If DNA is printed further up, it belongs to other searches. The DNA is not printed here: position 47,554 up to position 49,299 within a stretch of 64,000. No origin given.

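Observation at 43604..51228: Fe3+-type ABC importer operon extended by a Slam/DUF560 (type XI secretion-like) protein and its putative cargo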

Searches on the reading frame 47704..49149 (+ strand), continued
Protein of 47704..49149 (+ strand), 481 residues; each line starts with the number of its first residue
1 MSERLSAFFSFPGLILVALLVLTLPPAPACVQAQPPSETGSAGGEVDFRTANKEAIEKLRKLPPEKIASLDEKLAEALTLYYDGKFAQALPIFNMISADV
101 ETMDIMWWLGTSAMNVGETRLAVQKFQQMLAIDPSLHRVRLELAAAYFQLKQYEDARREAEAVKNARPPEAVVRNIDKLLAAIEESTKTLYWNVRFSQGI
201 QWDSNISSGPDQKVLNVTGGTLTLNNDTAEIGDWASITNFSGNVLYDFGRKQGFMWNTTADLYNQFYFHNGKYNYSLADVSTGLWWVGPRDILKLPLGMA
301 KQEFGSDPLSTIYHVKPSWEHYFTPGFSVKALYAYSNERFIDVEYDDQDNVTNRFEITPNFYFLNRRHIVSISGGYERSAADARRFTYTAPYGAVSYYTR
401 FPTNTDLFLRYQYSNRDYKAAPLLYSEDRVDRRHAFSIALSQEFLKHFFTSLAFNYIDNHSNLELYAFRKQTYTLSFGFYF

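Call 10: find_homologous_proteins(query=window:47704-49149:+, max_evalue=0.001)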
Query window:47704-49149:+ (481 aa): 175 proteins with E <= 0.001 among 8000 candidates; the best 120 are listed.
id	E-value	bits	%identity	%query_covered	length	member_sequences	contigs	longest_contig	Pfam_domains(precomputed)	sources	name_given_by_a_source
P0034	0.0e+0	1097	99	100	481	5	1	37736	PF14559.13,PF24575.2,PF04575.20,PF13432.13,PF07719.24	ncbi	-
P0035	1.3e-287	972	88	100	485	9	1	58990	PF14559.13,PF24575.2,PF04575.20,PF13432.13,PF07719.24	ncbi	-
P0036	7.7e-255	864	80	94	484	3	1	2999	PF14559.13,PF24575.2,PF04575.20,PF07719.24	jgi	jgi:tetratricopeptide (TPR) repeat protein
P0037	7.0e-248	841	78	94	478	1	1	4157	PF14559.13,PF24575.2,PF04575.20,PF13432.13,PF07719.24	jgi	jgi:tetratricopeptide (TPR) repeat protein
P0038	1.3e-245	834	73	100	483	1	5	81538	PF14559.13,PF24575.2,PF04575.20,PF00515.35,PF13432.13,PF07719.24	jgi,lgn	jgi:tetratricopeptide (TPR) repeat protein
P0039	4.4e-244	829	74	99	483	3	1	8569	PF14559.13,PF24575.2,PF04575.20,PF00515.35,PF13432.13,PF07719.24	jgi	jgi:tetratricopeptide (TPR) repeat protein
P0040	2.7e-243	826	74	100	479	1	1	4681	PF14559.13,PF24575.2,PF04575.20,PF13432.13,PF07719.24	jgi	jgi:tetratricopeptide (TPR) repeat protein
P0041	2.5e-239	813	75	93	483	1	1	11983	PF14559.13,PF24575.2,PF04575.20,PF13432.13,PF07719.24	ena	-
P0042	3.8e-239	813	73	98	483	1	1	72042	PF14559.13,PF24575.2,PF04575.20,PF13432.13,PF07719.24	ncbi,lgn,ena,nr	ncbi:MAG: tetratricopeptide repeat protein [Deltaproteobacteria bacterium]|nr:tetratricopeptide repe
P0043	1.1e-237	808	74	95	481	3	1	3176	PF14559.13,PF24575.2,PF04575.20,PF13432.13,PF07719.24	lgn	-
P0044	7.0e-236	802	70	99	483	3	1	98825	PF14559.13,PF24575.2,PF04575.20,PF12895.14,PF13432.13,PF07719.24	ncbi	-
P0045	1.4e-228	778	71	97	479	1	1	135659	PF14559.13,PF24575.2,PF04575.20,PF13432.13,PF07719.24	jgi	-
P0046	2.9e-223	760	69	97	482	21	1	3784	PF14559.13,PF24575.2,PF04575.20,PF13432.13,PF07719.24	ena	-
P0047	3.4e-218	744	67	95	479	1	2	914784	PF14559.13,PF24575.2,PF04575.20,PF13432.13,PF07719.24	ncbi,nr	ncbi:MAG: hypothetical protein CSYNP_00658 [Syntrophus sp. SKADARSKE-3]|nr:hypothetical protein [Syn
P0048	1.8e-217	741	69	95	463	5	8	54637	PF14559.13,PF24575.2,PF04575.20,PF13432.13,PF07719.24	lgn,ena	-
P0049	3.7e-217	740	66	100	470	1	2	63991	PF14559.13,PF24575.2,PF04575.20,PF13432.13,PF07719.24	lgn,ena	-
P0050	4.0e-212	724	67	97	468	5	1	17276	PF14559.13,PF24575.2,PF04575.20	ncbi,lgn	-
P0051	5.7e-186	637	58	97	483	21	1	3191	PF14559.13,PF24575.2,PF04575.20,PF13432.13,PF07719.24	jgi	jgi:tetratricopeptide (TPR) repeat protein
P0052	1.3e-180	620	72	77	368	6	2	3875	PF14559.13,PF24575.2,PF04575.20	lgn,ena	-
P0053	6.8e-177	607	61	88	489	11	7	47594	PF14559.13,PF24575.2,PF13371.13,PF13432.13,PF07719.24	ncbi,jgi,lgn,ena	jgi:tetratricopeptide (TPR) repeat protein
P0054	1.1e-174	600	60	88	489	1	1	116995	PF14559.13,PF24575.2,PF04575.20,PF13424.13,PF13432.13,PF07719.24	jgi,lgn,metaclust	metaclust:status=active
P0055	1.1e-174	600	55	97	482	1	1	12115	PF14559.13,PF24575.2,PF00515.35,PF13432.13,PF07719.24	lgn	-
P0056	6.3e-174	598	59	90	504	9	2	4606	PF14559.13,PF24575.2,PF13432.13,PF07719.24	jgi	-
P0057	6.9e-173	594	56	95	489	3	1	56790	PF14559.13,PF24575.2,PF13371.13,PF13432.13,PF13428.13,PF07719.24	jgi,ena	-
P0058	4.1e-172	592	54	99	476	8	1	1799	PF14559.13,PF24575.2,PF07719.24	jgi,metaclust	metaclust:\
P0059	8.1e-172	591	56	97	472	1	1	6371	PF14559.13,PF24575.2,PF13371.13,PF04575.20,PF13432.13,PF13181.13,PF07719.24,PF13174.13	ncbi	-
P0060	9.6e-172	590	56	97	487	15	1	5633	PF14559.13,PF24575.2,PF16918.12,PF13432.13,PF07719.24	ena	-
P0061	1.2e-171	590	56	97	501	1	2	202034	PF14559.13,PF24575.2,PF13371.13,PF13432.13,PF07719.24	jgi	jgi:tetratricopeptide (TPR) repeat protein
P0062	3.0e-171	589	58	90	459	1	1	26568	PF14559.13,PF24575.2,PF07719.24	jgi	jgi:tetratricopeptide (TPR) repeat protein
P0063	6.2e-171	588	55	98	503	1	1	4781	PF14559.13,PF24575.2,PF13432.13,PF07719.24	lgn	-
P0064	9.6e-170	584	56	95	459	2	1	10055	PF14559.13,PF24575.2,PF04575.20,PF00515.35,PF13432.13,PF07719.24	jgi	jgi:hypothetical protein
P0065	1.8e-169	583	56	97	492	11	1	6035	PF14559.13,PF24575.2,PF04575.20,PF13432.13,PF07719.24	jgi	jgi:tetratricopeptide (TPR) repeat protein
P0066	2.2e-169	583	54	97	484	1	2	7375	PF14559.13,PF24575.2,PF04575.20,PF13432.13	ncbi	-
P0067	2.3e-169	583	56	95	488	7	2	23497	PF14559.13,PF24575.2,PF13371.13,PF13432.13,PF13428.13,PF07719.24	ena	-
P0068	8.9e-169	581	70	73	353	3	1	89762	PF14559.13,PF04575.20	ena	-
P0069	1.0e-168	581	59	87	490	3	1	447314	PF14559.13,PF24575.2,PF04575.20,PF13432.13,PF07719.24,PF13174.13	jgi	jgi:tetratricopeptide (TPR) repeat protein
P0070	1.2e-168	580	59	88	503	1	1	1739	PF14559.13,PF24575.2,PF04575.20,PF00515.35,PF13432.13,PF07719.24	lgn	-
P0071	4.1e-168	578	58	90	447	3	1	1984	PF14559.13,PF24575.2,PF04575.20,PF00515.35,PF13432.13,PF07719.24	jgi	jgi:tetratricopeptide (TPR) repeat protein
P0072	1.0e-167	577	53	99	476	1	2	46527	PF14559.13,PF24575.2,PF07719.24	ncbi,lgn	-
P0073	2.0e-167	576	53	100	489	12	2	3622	PF14559.13,PF24575.2,PF13371.13,PF04575.20,PF13432.13,PF13428.13,PF07719.24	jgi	-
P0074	8.1e-167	574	55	97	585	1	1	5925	PF14559.13,PF24575.2,PF04575.20,PF13432.13,PF07719.24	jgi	jgi:tetratricopeptide (TPR) repeat protein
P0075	1.9e-166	573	54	98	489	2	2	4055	PF14559.13,PF24575.2,PF13371.13,PF04575.20,PF13432.13,PF07719.24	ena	-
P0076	5.5e-165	568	55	94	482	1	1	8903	PF14559.13,PF24575.2,PF04575.20,PF13432.13,PF07719.24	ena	-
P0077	6.0e-165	568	56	94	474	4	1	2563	PF14559.13,PF24575.2,PF04575.20,PF07719.24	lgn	-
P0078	1.6e-164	567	53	94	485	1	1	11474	PF14559.13,PF24575.2,PF13414.13,PF04575.20,PF13432.13,PF07719.24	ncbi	-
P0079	4.9e-164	565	54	98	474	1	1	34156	PF14559.13,PF24575.2,PF04575.20,PF12895.14,PF13432.13,PF07719.24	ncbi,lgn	-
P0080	5.8e-164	565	54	98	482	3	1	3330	PF14559.13,PF24575.2,PF04575.20,PF07719.24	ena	-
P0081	1.1e-163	564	52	99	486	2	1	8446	PF14559.13,PF24575.2,PF13371.13,PF04575.20,PF13432.13,PF07719.24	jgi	jgi:tetratricopeptide (TPR) repeat protein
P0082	1.1e-163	564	54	98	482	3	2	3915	PF14559.13,PF24575.2,PF04575.20,PF13432.13,PF07719.24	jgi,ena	-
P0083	1.3e-163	564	53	98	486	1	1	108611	PF14559.13,PF24575.2,PF13371.13,PF04575.20,PF13432.13,PF07719.24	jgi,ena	-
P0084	1.6e-163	563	54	100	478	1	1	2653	PF14559.13,PF24575.2,PF13371.13,PF04575.20,PF13432.13,PF13428.13,PF07719.24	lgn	-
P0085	2.2e-162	560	53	98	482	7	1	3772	PF14559.13,PF24575.2,PF04575.20,PF13432.13,PF07719.24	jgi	-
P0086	4.2e-162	559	53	100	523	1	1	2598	PF14559.13,PF24575.2,PF04014.24,PF04575.20,PF13432.13,PF13181.13,PF07719.24,PF13174.13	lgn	-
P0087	6.2e-162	558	54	98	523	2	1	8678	PF14559.13,PF24575.2,PF13371.13,PF04575.20,PF13432.13,PF13428.13,PF07719.24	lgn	-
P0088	4.4e-161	555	55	92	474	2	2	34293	PF14559.13,PF24575.2,PF04575.20,PF00515.35,PF13432.13,PF07719.24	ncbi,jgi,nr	ncbi:MAG: DUF560 domain-containing protein [Deltaproteobacteria bacterium]|nr:DUF560 domain-containi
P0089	1.0e-160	554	55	93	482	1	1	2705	PF14559.13,PF24575.2,PF04575.20,PF07719.24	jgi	jgi:tetratricopeptide (TPR) repeat protein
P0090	1.7e-160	553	55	93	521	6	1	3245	PF14559.13,PF24575.2,PF13371.13,PF04575.20,PF00515.35,PF13181.13,PF07719.24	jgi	-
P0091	1.4e-159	550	51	97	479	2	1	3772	PF14559.13,PF24575.2,PF04575.20,PF07719.24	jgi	jgi:tetratricopeptide (TPR) repeat protein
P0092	1.7e-159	550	53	98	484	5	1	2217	PF14559.13,PF24575.2,PF04575.20,PF00515.35,PF13432.13,PF07719.24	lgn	-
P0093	2.5e-159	549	57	87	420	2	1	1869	PF14559.13,PF24575.2,PF04575.20,PF00515.35,PF12895.14,PF13432.13,PF07719.24,PF13174.13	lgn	-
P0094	3.3e-159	549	52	99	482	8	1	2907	PF14559.13,PF24575.2,PF04575.20,PF13432.13,PF07719.24,PF13174.13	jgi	-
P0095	4.3e-159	549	55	90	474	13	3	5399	PF14559.13,PF24575.2,PF13432.13,PF07719.24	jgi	-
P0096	7.7e-159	548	53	94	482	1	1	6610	PF14559.13,PF24575.2,PF04575.20,PF13432.13,PF07719.24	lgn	-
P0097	1.2e-158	547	52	97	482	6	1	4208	PF14559.13,PF24575.2,PF13371.13,PF04575.20,PF13432.13,PF07719.24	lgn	-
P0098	7.3e-158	545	52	99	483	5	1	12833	PF24575.2,PF04575.20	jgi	jgi:tetratricopeptide (TPR) repeat protein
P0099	8.3e-158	544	52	97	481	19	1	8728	PF14559.13,PF24575.2,PF04575.20,PF00515.35,PF13432.13,PF07719.24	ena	-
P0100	1.0e-156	541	53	97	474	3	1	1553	PF14559.13,PF24575.2,PF13432.13,PF07719.24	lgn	-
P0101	1.0e-156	541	52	96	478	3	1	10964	PF14559.13,PF24575.2,PF04575.20,PF13432.13,PF07719.24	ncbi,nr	ncbi:MAG: DUF560 domain-containing protein [Deltaproteobacteria bacterium]|nr:DUF560 domain-containi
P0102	3.4e-156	539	51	98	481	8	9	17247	PF14559.13,PF24575.2,PF07719.24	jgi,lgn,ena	jgi:tetratricopeptide (TPR) repeat protein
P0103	7.2e-156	538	49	99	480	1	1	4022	PF14559.13,PF24575.2,PF13371.13,PF04575.20,PF00515.35,PF13432.13,PF07719.24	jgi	-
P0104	1.9e-155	537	53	97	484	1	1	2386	PF14559.13,PF24575.2,PF04575.20,PF07719.24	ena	-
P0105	2.6e-155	536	53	93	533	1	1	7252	PF14559.13,PF24575.2,PF04575.20,PF07719.24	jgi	jgi:hypothetical protein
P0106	8.0e-155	535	52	97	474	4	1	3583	PF14559.13,PF24575.2,PF04575.20,PF13432.13,PF07719.24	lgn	-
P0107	2.0e-154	533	54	91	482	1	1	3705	PF14559.13,PF24575.2,PF13371.13,PF00515.35,PF13432.13,PF13181.13,PF07719.24,PF13174.13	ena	-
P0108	1.8e-153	530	53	96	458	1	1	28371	PF14559.13,PF24575.2,PF04575.20,PF07719.24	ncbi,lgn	-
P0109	3.4e-153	529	50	97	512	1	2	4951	PF14559.13,PF24575.2,PF13371.13,PF04575.20,PF00515.35,PF13432.13,PF07719.24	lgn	-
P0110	4.7e-153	529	52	100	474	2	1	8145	PF14559.13,PF24575.2,PF04575.20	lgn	-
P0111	9.4e-153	528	51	98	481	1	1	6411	PF14559.13,PF24575.2,PF04575.20,PF07719.24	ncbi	-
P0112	2.2e-152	527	51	95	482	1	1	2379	PF14559.13,PF24575.2,PF04575.20,PF13432.13,PF07719.24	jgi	-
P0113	9.9e-152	524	51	99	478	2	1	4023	PF14559.13,PF24575.2,PF00515.35,PF13432.13,PF13181.13,PF07719.24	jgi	-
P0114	4.1e-151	522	51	100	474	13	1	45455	PF14559.13,PF24575.2,PF04575.20,PF13432.13,PF07719.24,PF13174.13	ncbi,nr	ncbi:MAG: tetratricopeptide repeat protein [Proteobacteria bacterium]|nr:tetratricopeptide repeat pr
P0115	7.6e-151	522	50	98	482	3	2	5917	PF14559.13,PF24575.2,PF04575.20,PF07719.24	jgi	jgi:tetratricopeptide (TPR) repeat protein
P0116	1.1e-150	521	51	97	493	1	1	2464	PF14559.13,PF24575.2,PF04575.20,PF13432.13,PF07719.24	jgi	jgi:tetratricopeptide (TPR) repeat protein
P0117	3.3e-147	510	51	97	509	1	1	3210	PF14559.13,PF24575.2,PF04575.20,PF00515.35,PF07719.24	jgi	-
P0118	7.5e-147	508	49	97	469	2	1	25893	PF14559.13,PF24575.2,PF04575.20,PF13432.13,PF07719.24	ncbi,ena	-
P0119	1.6e-146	507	53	89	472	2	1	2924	PF14559.13,PF24575.2,PF13371.13,PF04575.20,PF13432.13,PF07719.24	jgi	jgi:tetratricopeptide (TPR) repeat protein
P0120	2.6e-146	507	47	97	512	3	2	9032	PF14559.13,PF24575.2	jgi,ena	-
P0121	7.1e-146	505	50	95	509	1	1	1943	PF14559.13,PF24575.2,PF07719.24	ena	-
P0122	1.3e-145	504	51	90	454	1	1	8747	PF14559.13,PF24575.2,PF13371.13,PF04575.20,PF13432.13,PF13181.13,PF07719.24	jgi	jgi:tetratricopeptide (TPR) repeat protein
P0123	3.6e-144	500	50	95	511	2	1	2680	PF14559.13,PF24575.2,PF07719.24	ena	-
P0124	1.6e-143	497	51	97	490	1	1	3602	PF14559.13,PF24575.2,PF00515.35,PF13432.13,PF07719.24,PF13174.13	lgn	-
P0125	2.0e-143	497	49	95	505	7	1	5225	PF14559.13,PF24575.2,PF07719.24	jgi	jgi:tetratricopeptide (TPR) repeat protein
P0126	5.5e-143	496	48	98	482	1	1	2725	PF14559.13,PF24575.2,PF04575.20,PF00515.35,PF13432.13,PF07719.24,PF13174.13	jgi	-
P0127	7.2e-142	492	51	90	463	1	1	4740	PF14559.13,PF24575.2,PF04575.20,PF13432.13,PF07719.24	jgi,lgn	jgi:tetratricopeptide (TPR) repeat protein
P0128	4.2e-141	489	53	87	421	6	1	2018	PF14559.13,PF24575.2,PF04575.20,PF13432.13,PF07719.24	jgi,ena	-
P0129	9.8e-141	488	50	98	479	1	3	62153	PF14559.13,PF24575.2,PF04575.20,PF00515.35,PF13432.13,PF07719.24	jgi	-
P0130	1.1e-140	488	49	98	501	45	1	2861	PF14559.13,PF24575.2,PF13371.13,PF13432.13,PF07719.24,PF13174.13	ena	-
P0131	1.3e-140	488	48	99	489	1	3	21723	PF14559.13,PF24575.2,PF04575.20,PF13432.13,PF07719.24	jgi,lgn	jgi:tetratricopeptide (TPR) repeat protein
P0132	8.7e-139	482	46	100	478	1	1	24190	PF14559.13,PF24575.2,PF13371.13,PF04575.20,PF13432.13,PF13181.13,PF07719.24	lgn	-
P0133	4.7e-138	479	49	94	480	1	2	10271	PF14559.13,PF24575.2,PF07719.24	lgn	-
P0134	1.2e-137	478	58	73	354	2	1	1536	PF14559.13,PF04575.20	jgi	-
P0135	2.3e-137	477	48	98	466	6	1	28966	PF14559.13,PF24575.2,PF00515.35,PF13432.13,PF13181.13,PF07719.24,PF13174.13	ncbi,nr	ncbi:MAG: tetratricopeptide repeat protein [Deltaproteobacteria bacterium]|nr:tetratricopeptide repe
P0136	1.7e-136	474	48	95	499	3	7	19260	PF14559.13,PF24575.2,PF04575.20,PF00515.35,PF13432.13,PF07719.24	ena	-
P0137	4.4e-136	473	49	93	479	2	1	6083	PF14559.13,PF24575.2,PF04575.20,PF13432.13,PF07719.24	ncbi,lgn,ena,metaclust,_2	metaclust:\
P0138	1.9e-135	471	46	97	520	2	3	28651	PF14559.13,PF24575.2,PF13371.13,PF13432.13,PF07719.24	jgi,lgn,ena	-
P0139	3.2e-135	470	47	98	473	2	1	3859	PF14559.13,PF24575.2,PF11059.15,PF00515.35,PF13432.13,PF13181.13,PF07719.24,PF13174.13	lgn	-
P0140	1.5e-134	468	45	99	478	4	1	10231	PF14559.13,PF24575.2,PF04575.20,PF13432.13,PF07719.24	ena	-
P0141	2.2e-134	467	47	92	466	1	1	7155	PF14559.13,PF24575.2,PF11059.15,PF04575.20,PF00515.35,PF13432.13,PF13181.13,PF07719.24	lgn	-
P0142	1.8e-133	464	48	95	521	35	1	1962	PF14559.13,PF24575.2,PF07719.24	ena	-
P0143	2.3e-133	464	53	81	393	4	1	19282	PF14559.13,PF24575.2,PF04575.20,PF07719.24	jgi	jgi:tetratricopeptide (TPR) repeat protein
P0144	2.2e-132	461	45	98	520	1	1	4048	PF14559.13,PF24575.2,PF13432.13,PF07719.24,PF13174.13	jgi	jgi:tetratricopeptide (TPR) repeat protein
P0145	6.7e-132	459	47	100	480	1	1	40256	PF14559.13,PF24575.2,PF23914.2,PF11059.15,PF04575.20,PF12895.14,PF13432.13,PF13181.13,PF07719.24,PF13174.13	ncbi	ncbi:MAG: surface lipoprotein assembly modifier [Thermodesulfobacteriota bacterium]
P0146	7.2e-132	459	47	90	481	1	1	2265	PF14559.13,PF24575.2,PF04575.20,PF07719.24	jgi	jgi:tetratricopeptide (TPR) repeat protein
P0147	9.0e-132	459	45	97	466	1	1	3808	PF14559.13,PF24575.2,PF04575.20,PF00515.35,PF13181.13,PF07719.24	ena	-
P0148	2.0e-131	458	46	89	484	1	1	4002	PF14559.13,PF24575.2,PF13371.13,PF04575.20,PF00515.35,PF13432.13,PF13181.13,PF07719.24,PF13174.13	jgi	jgi:tetratricopeptide (TPR) repeat protein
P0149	6.3e-131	456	45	100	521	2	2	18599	PF14559.13,PF24575.2,PF00515.35,PF13432.13,PF07719.24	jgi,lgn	jgi:tetratricopeptide (TPR) repeat protein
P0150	8.2e-131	455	50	95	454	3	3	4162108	PF14559.13,PF24575.2,PF04575.20,PF13432.13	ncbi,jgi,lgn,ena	-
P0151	2.4e-130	454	53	79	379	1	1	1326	PF14559.13,PF24575.2,PF04575.20,PF07719.24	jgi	jgi:tetratricopeptide (TPR) repeat protein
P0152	3.2e-130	454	44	97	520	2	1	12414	PF14559.13,PF24575.2,PF13432.13,PF07719.24,PF13174.13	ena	-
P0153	4.7e-130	453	48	93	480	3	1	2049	PF14559.13,PF24575.2,PF04575.20,PF00515.35,PF13432.13,PF13181.13,PF07719.24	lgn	-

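Call 45: predict_structure(alignment_id=A2)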
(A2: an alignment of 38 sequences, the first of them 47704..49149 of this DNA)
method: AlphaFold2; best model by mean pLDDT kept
length: 481 residues; sequences in the alignment: 38
mean_pLDDT: 87.4   pTM: 0.68
mean pLDDT of the five models: 87.4, 87.4, 87.4, 86.5, 86.0
residues with pLDDT >= 90: 314; 70-90: 115; 50-70: 19; < 50: 33
segments of 3 or more residues with pLDDT < 50: 1-6, 25-49
pLDDT, mean of each block of 10 residues (from residue 1): 47 71 49 30 36 68 84 91 91 87 87 89 92 89 92 91 91 91 86 96 93 85 85 96 88 86 96 96 93 97 94 98 97 98 91 98 94 98 96 97 94 97 92 98 94 97 93 97 91
secondary structure, 60 per line:
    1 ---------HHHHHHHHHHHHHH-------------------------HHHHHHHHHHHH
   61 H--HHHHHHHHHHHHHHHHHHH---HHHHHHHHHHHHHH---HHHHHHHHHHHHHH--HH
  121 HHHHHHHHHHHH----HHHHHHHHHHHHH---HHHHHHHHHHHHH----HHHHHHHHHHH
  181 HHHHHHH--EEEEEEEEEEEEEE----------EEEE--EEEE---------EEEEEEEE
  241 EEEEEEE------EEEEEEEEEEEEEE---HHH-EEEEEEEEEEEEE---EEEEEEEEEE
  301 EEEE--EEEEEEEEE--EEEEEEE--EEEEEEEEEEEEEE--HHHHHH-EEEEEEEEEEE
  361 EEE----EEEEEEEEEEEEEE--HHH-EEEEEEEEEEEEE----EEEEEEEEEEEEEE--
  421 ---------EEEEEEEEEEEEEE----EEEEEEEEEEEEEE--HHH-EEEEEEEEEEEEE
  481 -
elements in order: H10-23 H49-61 H64-82 H86-99 H103-116 H119-132 H137-149 H153-165 H170-187 E190-203 E214-217 E220-223 E233-247 E254-267 E275-287 E291-304 E307-315 E318-324 E327-340 H343-348 E350-363 E368-381 E388-400 E405-418 E430-443 E448-461 E468-480

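Call 50: find_encoding_contigs(protein=P0034, flank=6000, max_places=2)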
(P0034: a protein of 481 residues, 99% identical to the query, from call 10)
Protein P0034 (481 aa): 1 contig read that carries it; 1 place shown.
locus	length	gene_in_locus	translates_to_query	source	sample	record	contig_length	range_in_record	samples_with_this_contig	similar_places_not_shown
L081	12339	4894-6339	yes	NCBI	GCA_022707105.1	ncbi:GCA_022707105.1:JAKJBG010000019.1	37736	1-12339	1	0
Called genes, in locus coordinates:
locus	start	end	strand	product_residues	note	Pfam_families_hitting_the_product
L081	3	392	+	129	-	?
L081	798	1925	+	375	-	PF13531:SBP_bac_11, PF01547:SBP_bac_1, PF13416:SBP_bac_8, PF13343:SBP_bac_6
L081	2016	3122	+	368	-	PF00005:ABC_tran, PF13304:AAA_21 (faint), PF08402:TOBE_2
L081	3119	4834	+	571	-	PF00528:BPD_transp_1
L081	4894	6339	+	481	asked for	PF07719:TPR_2 (faint), PF13432:TPR_16 (faint), PF24575:TPR_Slam, PF14559:TPR_19 (weak), PF04575:SlipAM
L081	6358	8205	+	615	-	PF04773:FecR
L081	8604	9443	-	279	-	PF01694:Rhomboid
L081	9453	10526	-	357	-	PF01963:TraB_PrgY_gumN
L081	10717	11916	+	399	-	PF01938:TRAM, PF01170:UPF0020 (faint), PF05958:tRNA_U5-meth_tr, PF01135:PCMT (faint), PF03602:Cons_hypoth95 (weak), PF13847:Methyltransf_31, PF09445:Methyltransf_15 (weak), PF13649:Methyltransf_25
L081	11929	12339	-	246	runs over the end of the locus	PF00753:Lactamase_B (weak), PF12706:Lactamase_B_2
